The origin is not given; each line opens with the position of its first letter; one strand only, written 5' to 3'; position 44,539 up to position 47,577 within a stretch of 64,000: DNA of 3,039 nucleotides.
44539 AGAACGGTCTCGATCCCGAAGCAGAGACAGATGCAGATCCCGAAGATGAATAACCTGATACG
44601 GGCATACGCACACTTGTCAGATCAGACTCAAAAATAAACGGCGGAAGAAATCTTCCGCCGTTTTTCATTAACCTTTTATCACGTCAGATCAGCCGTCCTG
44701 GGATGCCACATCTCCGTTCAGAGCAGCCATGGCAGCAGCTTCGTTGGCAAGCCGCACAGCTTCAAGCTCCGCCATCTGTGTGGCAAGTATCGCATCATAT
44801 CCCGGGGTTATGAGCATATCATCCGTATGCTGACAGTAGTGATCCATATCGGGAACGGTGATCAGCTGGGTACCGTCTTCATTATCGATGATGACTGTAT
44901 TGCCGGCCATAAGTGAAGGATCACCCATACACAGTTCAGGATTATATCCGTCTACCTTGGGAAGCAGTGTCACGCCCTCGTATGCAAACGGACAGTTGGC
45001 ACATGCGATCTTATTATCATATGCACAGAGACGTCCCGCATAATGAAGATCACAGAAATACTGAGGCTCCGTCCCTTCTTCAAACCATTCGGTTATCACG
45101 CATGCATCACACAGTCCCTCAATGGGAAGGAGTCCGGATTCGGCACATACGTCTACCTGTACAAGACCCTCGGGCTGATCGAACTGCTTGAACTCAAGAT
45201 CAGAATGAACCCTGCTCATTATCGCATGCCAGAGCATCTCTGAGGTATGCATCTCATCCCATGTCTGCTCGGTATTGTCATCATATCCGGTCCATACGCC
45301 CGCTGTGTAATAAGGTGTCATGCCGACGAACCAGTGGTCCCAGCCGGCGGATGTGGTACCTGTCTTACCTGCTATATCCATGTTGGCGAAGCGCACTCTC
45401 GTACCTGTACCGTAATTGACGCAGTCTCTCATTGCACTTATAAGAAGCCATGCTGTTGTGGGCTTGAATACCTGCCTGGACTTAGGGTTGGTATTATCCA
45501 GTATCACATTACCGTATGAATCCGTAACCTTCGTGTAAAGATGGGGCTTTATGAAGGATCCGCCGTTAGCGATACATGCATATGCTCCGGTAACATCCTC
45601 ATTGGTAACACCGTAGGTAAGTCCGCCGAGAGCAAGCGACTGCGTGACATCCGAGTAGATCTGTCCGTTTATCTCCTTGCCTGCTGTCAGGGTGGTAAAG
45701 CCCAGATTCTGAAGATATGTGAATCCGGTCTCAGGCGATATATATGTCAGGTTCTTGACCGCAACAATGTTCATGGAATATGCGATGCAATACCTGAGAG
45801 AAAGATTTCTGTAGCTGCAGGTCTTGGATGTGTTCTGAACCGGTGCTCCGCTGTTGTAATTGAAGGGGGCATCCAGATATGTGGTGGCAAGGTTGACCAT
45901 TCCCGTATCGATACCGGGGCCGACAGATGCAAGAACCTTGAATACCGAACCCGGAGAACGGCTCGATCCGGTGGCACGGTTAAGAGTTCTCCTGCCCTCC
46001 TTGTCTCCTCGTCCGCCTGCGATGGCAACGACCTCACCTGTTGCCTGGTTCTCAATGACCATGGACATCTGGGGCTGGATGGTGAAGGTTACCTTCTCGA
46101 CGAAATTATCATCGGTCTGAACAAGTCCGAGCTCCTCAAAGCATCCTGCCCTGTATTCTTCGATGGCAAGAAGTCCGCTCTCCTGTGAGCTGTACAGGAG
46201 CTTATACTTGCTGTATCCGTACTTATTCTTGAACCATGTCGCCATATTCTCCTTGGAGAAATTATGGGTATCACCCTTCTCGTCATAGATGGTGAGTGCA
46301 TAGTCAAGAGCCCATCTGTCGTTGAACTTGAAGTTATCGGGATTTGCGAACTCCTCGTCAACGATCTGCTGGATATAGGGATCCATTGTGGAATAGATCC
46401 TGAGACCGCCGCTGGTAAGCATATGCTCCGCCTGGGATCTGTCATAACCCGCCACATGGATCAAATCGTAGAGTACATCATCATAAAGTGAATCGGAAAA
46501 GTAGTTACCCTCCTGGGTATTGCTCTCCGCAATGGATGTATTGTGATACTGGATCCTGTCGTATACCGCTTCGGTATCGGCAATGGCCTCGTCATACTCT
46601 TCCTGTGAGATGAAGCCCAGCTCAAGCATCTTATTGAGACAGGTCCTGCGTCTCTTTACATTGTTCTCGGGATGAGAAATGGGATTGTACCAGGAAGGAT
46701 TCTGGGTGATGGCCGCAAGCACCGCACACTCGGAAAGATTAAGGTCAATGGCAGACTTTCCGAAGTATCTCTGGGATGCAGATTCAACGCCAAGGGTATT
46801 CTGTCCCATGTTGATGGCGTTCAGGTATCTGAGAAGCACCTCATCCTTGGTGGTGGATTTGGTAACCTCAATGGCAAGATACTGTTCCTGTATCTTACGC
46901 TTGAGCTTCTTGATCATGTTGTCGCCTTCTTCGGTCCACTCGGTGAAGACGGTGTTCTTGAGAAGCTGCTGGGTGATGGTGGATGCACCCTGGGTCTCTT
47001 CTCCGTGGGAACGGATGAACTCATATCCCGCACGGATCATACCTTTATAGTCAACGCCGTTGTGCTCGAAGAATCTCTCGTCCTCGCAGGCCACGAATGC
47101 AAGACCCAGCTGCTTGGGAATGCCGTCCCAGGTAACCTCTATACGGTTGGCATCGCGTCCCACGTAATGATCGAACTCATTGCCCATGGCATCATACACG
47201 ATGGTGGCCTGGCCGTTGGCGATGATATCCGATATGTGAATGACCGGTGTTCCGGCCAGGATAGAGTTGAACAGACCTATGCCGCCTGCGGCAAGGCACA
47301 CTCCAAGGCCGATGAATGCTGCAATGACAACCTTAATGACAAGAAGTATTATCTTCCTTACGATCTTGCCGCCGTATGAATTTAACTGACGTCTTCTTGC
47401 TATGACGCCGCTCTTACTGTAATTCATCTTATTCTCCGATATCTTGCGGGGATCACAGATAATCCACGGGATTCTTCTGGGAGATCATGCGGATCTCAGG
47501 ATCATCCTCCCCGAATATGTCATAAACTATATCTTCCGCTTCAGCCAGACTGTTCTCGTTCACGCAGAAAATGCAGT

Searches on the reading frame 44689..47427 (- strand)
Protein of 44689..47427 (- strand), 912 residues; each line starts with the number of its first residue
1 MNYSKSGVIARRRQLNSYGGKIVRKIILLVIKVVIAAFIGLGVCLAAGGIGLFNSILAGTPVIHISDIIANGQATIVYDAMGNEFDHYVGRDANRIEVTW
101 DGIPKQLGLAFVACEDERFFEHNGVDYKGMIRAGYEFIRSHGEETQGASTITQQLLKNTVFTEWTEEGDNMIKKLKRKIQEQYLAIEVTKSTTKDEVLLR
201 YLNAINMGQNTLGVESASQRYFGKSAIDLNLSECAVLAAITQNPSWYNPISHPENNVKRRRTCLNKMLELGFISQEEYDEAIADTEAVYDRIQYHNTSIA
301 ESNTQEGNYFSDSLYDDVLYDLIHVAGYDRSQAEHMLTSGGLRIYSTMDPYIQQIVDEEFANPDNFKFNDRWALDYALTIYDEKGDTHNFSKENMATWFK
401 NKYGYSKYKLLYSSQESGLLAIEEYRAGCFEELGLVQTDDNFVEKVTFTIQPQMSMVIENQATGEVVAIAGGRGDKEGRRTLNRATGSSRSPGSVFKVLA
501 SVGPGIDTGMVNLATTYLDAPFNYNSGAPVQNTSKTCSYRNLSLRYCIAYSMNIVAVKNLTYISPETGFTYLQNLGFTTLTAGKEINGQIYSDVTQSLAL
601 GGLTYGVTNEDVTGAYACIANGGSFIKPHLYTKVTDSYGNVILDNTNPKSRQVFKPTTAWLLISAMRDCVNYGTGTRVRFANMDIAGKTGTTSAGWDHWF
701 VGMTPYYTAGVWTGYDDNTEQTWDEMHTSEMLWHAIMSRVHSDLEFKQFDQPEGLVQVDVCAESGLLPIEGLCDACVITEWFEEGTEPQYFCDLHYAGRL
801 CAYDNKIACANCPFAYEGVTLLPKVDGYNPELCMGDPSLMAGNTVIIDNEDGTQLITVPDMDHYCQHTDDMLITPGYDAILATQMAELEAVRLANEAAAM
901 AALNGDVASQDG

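Call 31: search_protein_families(library=ncbifam, proteins=[window:44689-47427:-], max_evalue=1e-10)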
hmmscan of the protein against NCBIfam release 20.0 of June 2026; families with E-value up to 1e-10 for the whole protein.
window:44689-47427:- (912 aa): 15 families
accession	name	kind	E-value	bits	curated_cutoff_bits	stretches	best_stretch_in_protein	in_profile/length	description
TIGR02074.1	PBP_1a_fam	subfamily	1.2e-132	443.5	508.75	1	95-742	2-534/535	PBP1A family penicillin-binding protein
NF051885.1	tranpepglycosPbpC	equivalog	2e-88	297.6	900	2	33-288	13-259/632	multimodular transpeptidase-transglycosylase PbpC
NF038272.1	strep_PBP1A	exception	7.3e-81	272.4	1075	2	27-382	4-333/658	penicillin-binding protein PBP1A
NF008643.0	PRK11636.1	equivalog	3.7e-67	227.3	1263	1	47-303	19-261/850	peptidoglycan glycosyltransferase/peptidoglycan DD-transpeptidase MrcA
NF038276.1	strep_PBP2A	exception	1.5e-65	221.8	1100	2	72-367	75-343/716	penicillin-binding protein PBP2A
TIGR02071.1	PBP_1b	equivalog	1.6e-63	215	717.75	2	93-357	145-385/729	penicillin-binding protein 1B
TIGR02073.1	PBP_1c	equivalog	7.8e-63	213.2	494.2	2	74-283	11-212/728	penicillin-binding protein 1C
NF038274.1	strep_PBP1B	exception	2.5e-57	194.7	1225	2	451-722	376-642/745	penicillin-binding protein PBP1B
NF011423.0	PRK14850.1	equivalog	2.5e-44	151.8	1275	2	94-289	156-346/764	penicillin-binding protein 1b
NF007061.0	PRK09506.1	equivalog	2e-42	145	1120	2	94-280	210-391/825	bifunctional glycosyl transferase/transpeptidase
NF010008.0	PRK13481.1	equivalog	4.4e-32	111.4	270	1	98-284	83-266/269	glycosyltransferase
TIGR02070.1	mono_pep_trsgly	equivalog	3.3e-30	105.2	182.65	1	82-267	42-218/224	monofunctional biosynthetic peptidoglycan transglycosylase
NF008414.0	PRK11240.1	equivalog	4.4e-30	104.4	1121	1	95-283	64-242/774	peptidoglycan glycosyltransferase PbpC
TIGR03423.1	pbp2_mrdA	equivalog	4.1e-14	52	455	1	481-692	296-526/593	penicillin-binding protein 2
TIGR02214.1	spoVD_pbp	equivalog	3.9e-11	42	688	1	482-692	277-494/636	stage V sporulation protein D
